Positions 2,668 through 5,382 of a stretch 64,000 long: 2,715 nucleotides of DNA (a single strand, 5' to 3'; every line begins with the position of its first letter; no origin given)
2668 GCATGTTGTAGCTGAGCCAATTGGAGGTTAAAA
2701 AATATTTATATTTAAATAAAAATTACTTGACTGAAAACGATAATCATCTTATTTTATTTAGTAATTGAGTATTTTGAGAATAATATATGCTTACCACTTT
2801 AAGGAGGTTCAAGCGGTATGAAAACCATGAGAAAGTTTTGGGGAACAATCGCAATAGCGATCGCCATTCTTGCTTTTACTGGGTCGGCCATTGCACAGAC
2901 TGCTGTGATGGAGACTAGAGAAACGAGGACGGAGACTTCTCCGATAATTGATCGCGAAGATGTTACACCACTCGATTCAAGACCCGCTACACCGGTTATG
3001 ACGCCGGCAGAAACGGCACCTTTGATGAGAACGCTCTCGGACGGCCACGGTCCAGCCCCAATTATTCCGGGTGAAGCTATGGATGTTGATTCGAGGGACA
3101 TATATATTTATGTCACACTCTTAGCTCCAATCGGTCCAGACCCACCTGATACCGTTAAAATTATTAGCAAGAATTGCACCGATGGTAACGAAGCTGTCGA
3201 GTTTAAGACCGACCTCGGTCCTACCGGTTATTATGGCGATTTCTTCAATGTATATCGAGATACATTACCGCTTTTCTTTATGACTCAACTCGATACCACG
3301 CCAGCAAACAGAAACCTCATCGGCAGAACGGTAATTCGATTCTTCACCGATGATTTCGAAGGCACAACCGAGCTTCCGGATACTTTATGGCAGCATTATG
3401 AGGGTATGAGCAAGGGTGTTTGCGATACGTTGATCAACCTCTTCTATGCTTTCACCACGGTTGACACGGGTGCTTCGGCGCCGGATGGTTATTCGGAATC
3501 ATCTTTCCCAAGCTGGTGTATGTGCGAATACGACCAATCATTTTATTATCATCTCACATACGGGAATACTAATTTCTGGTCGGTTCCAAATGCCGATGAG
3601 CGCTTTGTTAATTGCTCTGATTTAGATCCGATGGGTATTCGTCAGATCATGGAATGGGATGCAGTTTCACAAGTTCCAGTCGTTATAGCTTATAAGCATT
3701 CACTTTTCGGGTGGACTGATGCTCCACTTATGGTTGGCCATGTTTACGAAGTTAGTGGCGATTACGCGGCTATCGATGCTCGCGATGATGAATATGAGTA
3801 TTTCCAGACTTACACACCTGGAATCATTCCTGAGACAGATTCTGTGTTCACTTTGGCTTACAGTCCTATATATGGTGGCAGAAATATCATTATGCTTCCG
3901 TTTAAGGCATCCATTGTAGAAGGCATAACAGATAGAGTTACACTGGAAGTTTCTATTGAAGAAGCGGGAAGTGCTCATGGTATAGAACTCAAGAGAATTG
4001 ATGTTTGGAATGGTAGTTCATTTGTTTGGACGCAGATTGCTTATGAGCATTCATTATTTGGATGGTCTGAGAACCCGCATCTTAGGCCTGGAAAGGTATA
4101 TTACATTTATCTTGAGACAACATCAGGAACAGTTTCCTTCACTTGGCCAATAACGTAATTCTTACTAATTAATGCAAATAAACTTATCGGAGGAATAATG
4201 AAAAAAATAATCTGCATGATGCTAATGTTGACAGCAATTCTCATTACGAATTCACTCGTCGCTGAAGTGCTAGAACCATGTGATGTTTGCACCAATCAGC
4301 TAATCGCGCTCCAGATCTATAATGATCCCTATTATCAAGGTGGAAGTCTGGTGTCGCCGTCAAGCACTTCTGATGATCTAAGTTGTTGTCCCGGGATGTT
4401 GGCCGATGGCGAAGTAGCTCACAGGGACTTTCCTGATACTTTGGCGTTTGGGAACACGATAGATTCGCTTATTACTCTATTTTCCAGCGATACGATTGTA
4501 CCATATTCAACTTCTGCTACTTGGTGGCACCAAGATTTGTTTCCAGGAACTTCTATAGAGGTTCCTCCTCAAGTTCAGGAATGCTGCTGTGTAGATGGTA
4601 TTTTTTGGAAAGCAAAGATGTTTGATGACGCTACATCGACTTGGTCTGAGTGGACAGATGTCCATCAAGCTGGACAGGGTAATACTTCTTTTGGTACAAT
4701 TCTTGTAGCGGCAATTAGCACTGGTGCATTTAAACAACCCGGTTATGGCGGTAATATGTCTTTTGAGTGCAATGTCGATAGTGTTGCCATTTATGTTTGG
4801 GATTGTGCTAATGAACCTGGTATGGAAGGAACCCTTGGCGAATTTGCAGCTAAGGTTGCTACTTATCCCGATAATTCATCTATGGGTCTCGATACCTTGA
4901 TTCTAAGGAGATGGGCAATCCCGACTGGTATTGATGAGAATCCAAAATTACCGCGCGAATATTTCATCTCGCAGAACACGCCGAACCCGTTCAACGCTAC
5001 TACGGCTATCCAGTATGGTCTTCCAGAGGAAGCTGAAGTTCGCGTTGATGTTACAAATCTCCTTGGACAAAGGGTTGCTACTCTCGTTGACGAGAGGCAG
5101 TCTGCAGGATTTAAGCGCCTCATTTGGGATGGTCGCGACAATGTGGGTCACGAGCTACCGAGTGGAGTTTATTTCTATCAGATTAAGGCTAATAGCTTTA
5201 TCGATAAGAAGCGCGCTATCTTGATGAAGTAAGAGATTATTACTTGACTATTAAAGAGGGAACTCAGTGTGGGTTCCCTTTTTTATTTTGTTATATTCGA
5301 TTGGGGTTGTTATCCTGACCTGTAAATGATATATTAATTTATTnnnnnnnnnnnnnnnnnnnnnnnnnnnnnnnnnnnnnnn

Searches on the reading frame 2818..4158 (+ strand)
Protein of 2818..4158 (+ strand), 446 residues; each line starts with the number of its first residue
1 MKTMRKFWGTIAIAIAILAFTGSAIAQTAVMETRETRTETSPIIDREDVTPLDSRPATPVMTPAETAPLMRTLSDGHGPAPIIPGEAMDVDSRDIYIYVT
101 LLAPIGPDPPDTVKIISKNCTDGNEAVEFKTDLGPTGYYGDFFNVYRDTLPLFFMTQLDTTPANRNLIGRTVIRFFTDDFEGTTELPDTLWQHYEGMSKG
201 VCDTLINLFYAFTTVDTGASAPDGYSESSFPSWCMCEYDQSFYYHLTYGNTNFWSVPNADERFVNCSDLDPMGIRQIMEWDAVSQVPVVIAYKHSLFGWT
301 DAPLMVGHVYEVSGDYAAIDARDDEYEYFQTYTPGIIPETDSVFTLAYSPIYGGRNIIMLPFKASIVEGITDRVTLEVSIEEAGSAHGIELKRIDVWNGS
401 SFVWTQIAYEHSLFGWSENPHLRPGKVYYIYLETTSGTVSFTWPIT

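Call 45: find_encoding_contigs(protein=window:2818-4158:+, flank=10000, max_places=1)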
Protein window:2818-4158:+ (446 aa): 2 contigs read that carry it; 1 place shown.
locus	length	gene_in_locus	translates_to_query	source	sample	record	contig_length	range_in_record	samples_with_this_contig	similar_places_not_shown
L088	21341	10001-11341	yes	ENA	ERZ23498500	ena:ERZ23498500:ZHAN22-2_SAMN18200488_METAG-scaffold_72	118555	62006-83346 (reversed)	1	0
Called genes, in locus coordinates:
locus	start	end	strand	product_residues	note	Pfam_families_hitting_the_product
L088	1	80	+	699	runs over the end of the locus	PF02922:CBM_48, PF16561:AMPK1_CBM, PF16760:CBM53 (faint), PF02903:Alpha-amylase_N, PF00128:Alpha-amylase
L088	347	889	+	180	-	-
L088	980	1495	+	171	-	-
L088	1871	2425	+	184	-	PF00702:Hydrolase (faint)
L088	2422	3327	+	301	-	PF03279:Lip_A_acyltrans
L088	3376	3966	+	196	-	PF06835:LptC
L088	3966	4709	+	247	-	PF00005:ABC_tran, PF13304:AAA_21 (faint)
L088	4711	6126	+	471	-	PF00309:Sigma54_AID, PF04963:Sigma54_CBD, PF04552:Sigma54_DBD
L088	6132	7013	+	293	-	PF04055:Radical_SAM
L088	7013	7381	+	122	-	PF02482:Ribosomal_S30AE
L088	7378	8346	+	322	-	PF02603:Hpr_kinase_N, PF07475:Hpr_kinase_C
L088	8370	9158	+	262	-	-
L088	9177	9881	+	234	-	-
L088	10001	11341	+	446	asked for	-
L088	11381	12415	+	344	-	PF13860:FlgD_ig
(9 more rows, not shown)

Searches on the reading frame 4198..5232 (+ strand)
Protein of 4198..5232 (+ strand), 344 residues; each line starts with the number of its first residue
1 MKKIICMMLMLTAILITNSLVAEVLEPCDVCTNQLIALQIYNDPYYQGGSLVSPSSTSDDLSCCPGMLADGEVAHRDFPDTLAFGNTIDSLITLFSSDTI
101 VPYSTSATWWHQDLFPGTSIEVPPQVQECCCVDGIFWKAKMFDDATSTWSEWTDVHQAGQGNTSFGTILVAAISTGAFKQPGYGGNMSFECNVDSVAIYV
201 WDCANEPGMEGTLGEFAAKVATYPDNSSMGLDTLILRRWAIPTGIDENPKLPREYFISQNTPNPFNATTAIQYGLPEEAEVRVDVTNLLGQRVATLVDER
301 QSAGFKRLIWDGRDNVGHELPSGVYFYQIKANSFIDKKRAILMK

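Call 72: search_protein_families(library=ncbifam, proteins=[window:4198-5232:+], max_evalue=0.001)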
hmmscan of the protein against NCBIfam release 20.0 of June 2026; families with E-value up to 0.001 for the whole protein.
window:4198-5232:+ (344 aa): 4 families
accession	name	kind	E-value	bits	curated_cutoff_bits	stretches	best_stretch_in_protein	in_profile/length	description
NF033707.1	T9SS_sortase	equivalog_domain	4.6e-08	31.2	420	1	259-339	1000-1085/1095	type IX secretion system sortase PorU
TIGR04183.1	Por_Secre_tail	domain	1.9e-07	30.9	23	1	261-339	2-68/72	T9SS type A sorting domain-containing protein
NF005176.1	PRK06655.1-1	equivalog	4.4e-07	30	230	1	277-333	95-151/197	flagellar hook assembly protein FlgD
NF052323.1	T9SSA_dep_M6i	equivalog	4.7e-06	24.8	600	1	260-334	960-1029/1043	T9SS-dependent M6-like inactivated metalloprotease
